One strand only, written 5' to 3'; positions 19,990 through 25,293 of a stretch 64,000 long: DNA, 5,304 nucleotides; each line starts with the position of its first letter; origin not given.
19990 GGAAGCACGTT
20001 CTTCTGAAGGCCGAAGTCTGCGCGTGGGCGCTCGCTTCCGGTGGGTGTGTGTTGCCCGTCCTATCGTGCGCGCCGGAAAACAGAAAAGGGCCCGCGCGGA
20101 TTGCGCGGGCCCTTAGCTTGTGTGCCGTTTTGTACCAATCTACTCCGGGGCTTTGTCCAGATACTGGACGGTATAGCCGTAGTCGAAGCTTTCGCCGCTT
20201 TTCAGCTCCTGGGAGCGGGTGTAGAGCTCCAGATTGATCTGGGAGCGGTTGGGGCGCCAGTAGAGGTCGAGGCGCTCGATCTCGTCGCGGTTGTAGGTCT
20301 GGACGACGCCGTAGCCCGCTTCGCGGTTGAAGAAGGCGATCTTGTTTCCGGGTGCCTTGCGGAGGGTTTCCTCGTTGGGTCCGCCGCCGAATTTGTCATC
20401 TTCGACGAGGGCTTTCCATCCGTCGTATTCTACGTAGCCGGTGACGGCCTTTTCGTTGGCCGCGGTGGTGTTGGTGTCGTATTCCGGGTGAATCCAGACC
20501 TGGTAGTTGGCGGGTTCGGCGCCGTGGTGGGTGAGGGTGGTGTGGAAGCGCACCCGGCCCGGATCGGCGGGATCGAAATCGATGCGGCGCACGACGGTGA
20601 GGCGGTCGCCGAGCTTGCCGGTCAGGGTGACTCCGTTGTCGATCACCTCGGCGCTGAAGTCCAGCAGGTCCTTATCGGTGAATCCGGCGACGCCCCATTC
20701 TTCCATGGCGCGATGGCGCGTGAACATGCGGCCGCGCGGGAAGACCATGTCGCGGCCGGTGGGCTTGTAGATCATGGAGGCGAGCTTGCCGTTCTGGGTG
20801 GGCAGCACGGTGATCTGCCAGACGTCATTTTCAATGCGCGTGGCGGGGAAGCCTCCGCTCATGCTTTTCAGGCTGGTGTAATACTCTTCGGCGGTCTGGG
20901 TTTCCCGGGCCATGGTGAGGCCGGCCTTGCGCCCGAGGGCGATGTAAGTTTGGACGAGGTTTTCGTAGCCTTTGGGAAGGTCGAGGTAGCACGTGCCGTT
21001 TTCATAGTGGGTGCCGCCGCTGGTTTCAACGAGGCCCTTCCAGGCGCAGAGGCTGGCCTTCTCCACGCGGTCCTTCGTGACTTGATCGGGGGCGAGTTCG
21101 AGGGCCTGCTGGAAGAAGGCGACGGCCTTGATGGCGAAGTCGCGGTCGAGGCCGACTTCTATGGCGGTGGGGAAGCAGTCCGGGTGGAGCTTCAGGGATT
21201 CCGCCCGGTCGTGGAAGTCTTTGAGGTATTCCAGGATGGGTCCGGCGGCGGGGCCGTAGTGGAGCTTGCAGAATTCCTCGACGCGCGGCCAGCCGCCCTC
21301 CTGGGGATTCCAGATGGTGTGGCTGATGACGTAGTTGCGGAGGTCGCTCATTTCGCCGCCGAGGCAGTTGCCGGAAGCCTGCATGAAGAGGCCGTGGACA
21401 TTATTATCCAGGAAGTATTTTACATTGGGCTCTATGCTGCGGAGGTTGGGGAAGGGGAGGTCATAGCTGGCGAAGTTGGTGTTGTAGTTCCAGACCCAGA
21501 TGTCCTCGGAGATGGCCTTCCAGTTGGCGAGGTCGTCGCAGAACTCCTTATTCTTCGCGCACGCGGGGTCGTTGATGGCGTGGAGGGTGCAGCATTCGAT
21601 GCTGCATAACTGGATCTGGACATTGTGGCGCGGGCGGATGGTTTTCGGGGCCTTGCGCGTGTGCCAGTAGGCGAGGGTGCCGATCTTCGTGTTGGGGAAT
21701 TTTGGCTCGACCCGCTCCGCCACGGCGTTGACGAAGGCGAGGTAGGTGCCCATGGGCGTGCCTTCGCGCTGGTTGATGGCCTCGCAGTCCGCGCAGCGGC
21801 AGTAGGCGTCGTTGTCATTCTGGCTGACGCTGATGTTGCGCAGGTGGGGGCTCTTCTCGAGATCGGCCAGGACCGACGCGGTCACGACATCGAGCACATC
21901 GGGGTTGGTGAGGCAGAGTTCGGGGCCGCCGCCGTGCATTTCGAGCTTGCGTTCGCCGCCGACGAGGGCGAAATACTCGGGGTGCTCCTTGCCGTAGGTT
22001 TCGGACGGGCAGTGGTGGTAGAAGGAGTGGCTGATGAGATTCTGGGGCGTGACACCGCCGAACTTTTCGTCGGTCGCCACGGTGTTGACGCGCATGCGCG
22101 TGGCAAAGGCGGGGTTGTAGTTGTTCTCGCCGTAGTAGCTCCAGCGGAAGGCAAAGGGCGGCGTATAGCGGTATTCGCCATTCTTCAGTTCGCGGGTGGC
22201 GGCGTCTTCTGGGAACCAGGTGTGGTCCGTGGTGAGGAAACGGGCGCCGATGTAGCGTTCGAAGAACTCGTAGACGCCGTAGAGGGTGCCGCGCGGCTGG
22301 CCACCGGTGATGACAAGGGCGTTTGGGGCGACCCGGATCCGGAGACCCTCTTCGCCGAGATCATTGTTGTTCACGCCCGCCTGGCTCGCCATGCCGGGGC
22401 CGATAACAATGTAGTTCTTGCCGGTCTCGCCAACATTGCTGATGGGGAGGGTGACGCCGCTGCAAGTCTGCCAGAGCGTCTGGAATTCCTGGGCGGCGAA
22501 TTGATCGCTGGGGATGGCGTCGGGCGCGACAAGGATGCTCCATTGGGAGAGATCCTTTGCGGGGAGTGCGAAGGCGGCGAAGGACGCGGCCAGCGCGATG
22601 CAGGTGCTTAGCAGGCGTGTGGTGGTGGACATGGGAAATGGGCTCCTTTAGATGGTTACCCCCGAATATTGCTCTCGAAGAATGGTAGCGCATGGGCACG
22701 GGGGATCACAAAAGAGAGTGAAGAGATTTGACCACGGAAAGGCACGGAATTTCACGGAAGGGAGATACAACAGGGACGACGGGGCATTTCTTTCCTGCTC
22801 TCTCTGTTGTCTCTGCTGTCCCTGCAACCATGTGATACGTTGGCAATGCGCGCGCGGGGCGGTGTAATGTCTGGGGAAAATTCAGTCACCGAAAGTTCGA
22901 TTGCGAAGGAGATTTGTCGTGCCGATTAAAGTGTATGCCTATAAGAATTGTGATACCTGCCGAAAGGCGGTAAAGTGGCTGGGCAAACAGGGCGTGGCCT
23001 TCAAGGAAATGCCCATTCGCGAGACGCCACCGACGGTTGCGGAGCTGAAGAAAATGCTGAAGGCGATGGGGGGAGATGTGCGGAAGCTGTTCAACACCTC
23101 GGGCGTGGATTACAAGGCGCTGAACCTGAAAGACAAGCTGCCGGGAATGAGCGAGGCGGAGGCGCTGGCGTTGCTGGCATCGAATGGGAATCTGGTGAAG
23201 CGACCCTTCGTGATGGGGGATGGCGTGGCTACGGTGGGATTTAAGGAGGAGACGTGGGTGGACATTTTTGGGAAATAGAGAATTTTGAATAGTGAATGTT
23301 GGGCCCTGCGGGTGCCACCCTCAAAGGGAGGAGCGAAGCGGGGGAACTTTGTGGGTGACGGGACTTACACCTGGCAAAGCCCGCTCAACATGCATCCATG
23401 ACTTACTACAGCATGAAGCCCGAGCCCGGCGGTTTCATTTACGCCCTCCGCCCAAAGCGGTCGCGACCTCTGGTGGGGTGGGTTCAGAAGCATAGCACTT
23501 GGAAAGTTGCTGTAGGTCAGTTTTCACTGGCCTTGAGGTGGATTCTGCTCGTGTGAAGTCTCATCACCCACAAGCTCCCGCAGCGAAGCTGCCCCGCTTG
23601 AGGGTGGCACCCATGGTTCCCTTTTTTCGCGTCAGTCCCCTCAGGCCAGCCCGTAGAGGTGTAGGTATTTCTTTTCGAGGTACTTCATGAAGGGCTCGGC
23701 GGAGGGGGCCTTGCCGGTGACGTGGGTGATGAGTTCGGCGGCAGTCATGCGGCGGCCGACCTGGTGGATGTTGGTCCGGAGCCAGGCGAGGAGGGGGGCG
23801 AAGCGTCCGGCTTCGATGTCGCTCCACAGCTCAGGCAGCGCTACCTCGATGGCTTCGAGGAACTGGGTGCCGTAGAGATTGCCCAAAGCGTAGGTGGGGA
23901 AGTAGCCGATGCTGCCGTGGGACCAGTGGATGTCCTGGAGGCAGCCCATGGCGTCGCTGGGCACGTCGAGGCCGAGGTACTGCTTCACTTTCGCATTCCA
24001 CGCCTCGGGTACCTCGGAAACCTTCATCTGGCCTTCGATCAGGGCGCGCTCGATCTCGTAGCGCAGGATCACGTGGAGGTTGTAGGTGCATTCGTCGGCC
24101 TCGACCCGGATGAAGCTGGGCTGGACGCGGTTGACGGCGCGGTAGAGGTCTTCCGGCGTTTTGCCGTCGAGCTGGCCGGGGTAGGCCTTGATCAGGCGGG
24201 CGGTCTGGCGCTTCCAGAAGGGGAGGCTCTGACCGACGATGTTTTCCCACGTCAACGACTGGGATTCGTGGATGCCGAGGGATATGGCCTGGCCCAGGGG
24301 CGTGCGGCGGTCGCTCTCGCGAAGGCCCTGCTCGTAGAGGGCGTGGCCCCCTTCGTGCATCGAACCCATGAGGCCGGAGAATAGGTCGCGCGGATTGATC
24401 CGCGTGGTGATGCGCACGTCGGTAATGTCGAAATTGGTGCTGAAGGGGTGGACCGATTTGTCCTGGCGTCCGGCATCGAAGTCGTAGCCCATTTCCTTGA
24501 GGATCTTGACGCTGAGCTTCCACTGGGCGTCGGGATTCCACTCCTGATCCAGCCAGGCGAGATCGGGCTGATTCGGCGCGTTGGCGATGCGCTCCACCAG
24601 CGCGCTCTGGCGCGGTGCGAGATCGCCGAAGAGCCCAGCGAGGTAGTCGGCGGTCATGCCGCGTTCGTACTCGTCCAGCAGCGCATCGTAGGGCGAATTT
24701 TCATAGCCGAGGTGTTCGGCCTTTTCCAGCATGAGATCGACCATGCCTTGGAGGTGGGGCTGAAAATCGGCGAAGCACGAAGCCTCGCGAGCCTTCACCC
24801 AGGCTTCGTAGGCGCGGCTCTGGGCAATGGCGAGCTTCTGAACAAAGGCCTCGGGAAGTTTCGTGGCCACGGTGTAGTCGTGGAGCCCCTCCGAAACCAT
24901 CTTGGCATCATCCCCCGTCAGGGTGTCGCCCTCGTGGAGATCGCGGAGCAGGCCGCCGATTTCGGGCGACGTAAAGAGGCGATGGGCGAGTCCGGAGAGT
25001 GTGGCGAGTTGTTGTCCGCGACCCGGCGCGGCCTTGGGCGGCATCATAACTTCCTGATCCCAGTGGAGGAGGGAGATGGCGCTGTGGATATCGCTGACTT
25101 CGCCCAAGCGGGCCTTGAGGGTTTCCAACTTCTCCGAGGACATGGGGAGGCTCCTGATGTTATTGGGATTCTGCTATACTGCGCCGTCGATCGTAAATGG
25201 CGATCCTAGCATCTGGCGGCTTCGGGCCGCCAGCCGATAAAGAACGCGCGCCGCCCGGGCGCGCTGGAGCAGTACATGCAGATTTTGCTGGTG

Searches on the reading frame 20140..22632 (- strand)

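Call 16: search_protein_families(library=pfam, proteins=[window:20140-22632:-], max_evalue=0.0001)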
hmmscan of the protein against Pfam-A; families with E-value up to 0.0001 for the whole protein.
window:20140-22632:- (830 aa): 2 families
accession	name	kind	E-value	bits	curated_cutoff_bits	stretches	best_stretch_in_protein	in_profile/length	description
PF16126.11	DUF4838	-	2e-90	303.7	26.6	1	133-469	2-322/325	Domain of unknown function (DUF4838)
PF03648.19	Glyco_hydro_67N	-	1e-06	29.4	24.3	1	34-123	25-120/120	Glycosyl hydrolase family 67 N-terminus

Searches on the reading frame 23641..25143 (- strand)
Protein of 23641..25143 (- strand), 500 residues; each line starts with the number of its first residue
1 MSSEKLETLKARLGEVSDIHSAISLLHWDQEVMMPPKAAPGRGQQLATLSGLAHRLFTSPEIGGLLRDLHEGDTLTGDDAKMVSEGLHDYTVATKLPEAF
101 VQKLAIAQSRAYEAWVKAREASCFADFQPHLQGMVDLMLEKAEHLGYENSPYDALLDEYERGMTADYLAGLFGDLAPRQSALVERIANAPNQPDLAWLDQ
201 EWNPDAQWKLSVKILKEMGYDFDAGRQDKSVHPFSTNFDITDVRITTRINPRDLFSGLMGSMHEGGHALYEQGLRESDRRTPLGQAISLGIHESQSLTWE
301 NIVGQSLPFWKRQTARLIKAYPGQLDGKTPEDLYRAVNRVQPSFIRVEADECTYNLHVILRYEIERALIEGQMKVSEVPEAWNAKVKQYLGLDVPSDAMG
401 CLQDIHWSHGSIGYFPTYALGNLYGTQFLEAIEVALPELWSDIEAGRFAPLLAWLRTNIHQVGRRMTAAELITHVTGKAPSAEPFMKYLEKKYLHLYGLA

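Call 16: search_protein_families(library=pfam, proteins=[window:23641-25143:-], max_evalue=0.0001)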
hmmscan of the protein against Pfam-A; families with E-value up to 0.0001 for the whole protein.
window:23641-25143:- (500 aa): 1 family
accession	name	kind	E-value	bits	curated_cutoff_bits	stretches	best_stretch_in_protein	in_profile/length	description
PF02074.21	Peptidase_M32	-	1.1e-173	578.9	25.1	1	9-493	2-489/489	Carboxypeptidase Taq (M32) metallopeptidase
